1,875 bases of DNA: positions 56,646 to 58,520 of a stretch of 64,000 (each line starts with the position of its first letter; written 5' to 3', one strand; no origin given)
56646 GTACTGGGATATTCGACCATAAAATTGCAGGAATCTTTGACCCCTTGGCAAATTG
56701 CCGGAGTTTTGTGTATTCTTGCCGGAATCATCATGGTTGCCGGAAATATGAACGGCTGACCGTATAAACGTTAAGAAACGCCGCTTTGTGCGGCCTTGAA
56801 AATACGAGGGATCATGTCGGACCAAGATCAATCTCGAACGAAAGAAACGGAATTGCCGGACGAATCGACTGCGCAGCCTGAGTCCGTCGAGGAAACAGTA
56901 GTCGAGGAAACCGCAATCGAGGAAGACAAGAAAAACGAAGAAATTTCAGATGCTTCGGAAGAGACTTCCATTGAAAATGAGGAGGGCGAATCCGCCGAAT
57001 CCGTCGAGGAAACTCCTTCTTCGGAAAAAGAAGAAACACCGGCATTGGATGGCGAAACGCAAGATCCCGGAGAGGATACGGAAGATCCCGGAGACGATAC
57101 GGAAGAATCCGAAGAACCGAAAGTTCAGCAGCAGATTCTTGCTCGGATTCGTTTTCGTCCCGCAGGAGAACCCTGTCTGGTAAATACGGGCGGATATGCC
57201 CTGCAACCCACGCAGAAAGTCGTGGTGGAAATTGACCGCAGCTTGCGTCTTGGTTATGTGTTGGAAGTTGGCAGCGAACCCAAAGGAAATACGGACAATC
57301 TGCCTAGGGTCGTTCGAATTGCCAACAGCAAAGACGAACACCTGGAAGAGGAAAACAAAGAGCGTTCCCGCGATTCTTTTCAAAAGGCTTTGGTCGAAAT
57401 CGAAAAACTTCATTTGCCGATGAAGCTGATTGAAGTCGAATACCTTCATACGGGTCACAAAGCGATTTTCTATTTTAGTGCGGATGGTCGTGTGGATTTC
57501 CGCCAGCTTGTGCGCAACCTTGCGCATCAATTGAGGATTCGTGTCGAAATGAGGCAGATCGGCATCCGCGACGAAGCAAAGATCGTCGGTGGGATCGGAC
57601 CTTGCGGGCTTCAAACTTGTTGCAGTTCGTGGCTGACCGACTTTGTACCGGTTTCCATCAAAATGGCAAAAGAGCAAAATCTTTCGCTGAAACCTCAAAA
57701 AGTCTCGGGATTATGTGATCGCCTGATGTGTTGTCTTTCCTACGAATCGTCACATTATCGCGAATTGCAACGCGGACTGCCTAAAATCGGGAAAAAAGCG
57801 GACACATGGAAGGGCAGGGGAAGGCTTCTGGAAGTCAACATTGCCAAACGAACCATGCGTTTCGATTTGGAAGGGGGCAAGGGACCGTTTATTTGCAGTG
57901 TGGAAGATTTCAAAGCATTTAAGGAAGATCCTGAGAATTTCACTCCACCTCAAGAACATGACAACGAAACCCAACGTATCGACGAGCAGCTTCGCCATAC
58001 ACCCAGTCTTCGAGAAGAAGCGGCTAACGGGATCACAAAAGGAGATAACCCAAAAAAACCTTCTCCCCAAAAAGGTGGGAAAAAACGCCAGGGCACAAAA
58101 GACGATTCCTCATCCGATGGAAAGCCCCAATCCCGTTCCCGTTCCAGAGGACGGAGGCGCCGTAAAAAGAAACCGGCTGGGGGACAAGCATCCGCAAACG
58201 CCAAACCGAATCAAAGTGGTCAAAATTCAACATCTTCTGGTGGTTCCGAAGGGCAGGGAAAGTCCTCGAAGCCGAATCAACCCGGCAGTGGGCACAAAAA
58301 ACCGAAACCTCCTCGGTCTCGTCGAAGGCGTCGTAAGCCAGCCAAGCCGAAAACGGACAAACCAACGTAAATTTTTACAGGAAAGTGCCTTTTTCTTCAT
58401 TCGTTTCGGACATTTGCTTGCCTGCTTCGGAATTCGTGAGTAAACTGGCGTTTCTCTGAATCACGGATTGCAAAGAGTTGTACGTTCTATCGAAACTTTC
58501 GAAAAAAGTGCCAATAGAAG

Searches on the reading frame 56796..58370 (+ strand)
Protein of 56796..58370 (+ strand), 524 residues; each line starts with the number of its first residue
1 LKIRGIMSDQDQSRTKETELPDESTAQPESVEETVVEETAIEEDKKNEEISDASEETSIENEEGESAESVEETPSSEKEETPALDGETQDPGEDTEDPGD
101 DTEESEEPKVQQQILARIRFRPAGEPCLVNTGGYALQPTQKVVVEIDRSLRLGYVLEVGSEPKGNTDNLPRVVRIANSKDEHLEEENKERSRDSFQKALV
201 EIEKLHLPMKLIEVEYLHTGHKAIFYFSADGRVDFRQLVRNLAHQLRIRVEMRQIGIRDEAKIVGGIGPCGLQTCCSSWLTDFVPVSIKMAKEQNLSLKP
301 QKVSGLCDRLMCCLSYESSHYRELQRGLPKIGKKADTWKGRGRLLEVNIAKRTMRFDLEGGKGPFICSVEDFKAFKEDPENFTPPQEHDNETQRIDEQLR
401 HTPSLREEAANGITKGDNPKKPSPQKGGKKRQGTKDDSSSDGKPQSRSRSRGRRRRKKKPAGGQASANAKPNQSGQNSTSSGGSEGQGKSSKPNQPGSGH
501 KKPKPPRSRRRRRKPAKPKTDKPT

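Call 65: search_protein_families(library=pfam, proteins=[window:56796-58370:+], max_evalue=0.00001)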
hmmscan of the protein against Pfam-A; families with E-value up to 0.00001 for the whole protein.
window:56796-58370:+ (524 aa): 1 family
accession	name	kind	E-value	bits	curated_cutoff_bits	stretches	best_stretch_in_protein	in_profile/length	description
PF04468.17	PSP1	-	2.5e-28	98.7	27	1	171-255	2-86/86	PSP1 C-terminal conserved region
